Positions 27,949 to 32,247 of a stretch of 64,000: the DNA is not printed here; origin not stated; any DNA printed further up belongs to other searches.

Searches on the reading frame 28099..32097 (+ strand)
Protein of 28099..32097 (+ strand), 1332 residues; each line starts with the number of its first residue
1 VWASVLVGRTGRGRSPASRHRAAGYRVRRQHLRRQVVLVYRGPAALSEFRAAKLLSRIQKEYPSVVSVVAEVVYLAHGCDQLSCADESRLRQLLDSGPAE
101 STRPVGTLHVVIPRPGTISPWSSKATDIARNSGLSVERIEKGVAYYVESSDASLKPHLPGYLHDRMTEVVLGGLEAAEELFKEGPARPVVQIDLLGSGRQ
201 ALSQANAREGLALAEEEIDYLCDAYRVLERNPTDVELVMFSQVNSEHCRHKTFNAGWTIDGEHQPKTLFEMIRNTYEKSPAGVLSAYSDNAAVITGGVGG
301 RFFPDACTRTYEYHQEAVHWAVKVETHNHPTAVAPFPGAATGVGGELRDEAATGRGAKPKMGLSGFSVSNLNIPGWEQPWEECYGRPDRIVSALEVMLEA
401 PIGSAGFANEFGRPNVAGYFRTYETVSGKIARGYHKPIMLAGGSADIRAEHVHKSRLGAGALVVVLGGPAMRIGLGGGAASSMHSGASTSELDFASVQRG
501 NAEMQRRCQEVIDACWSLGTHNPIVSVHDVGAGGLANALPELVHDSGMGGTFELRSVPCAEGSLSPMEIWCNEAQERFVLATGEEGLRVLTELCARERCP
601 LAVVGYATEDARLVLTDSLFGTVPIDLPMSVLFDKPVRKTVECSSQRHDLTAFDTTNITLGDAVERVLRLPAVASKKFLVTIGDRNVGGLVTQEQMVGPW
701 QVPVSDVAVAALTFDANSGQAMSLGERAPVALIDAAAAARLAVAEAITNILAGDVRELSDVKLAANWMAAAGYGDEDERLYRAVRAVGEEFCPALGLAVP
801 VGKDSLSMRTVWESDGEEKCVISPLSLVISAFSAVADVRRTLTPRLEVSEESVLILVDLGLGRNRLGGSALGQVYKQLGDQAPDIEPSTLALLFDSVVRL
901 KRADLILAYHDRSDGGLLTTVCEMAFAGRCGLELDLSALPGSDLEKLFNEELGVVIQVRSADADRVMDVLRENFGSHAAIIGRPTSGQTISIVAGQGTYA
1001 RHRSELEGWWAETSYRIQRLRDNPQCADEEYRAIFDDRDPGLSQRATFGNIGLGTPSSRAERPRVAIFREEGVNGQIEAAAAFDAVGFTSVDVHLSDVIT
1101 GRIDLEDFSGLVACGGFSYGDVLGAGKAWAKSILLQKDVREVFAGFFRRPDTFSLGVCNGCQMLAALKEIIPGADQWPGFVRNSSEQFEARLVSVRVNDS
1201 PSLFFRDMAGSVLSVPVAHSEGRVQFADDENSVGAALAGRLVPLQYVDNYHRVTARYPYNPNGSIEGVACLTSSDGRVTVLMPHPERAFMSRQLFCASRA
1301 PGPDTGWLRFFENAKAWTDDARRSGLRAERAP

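Call 12: search_protein_families(library=pfam, proteins=[window:28099-32097:+], max_evalue=0.001)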
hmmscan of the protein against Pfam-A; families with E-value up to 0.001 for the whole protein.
window:28099-32097:+ (1332 aa): 5 families
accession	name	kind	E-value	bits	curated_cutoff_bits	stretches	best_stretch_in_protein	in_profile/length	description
PF13507.12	GATase_5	-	3.9e-93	311.7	27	1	1062-1317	1-259/260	CobB/CobQ-like glutamine amidotransferase domain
PF22689.1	FGAR-AT_PurM_N-like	-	1.7e-73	246.1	27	1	675-833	1-159/160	FGAR-AT PurM_N-like domain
PF02769.27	AIRS_C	-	5.6e-47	160.2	23.1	2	459-616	2-154/156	AIR synthase related protein, C-terminal domain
PF18076.6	FGAR-AT_N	-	5.4e-31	107.4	26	1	72-181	2-115/115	Formylglycinamide ribonucleotide amidotransferase N-terminal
PF18072.6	FGAR-AT_linker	-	5.7e-22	78.4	26.6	1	202-251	1-50/50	Formylglycinamide ribonucleotide amidotransferase linker domain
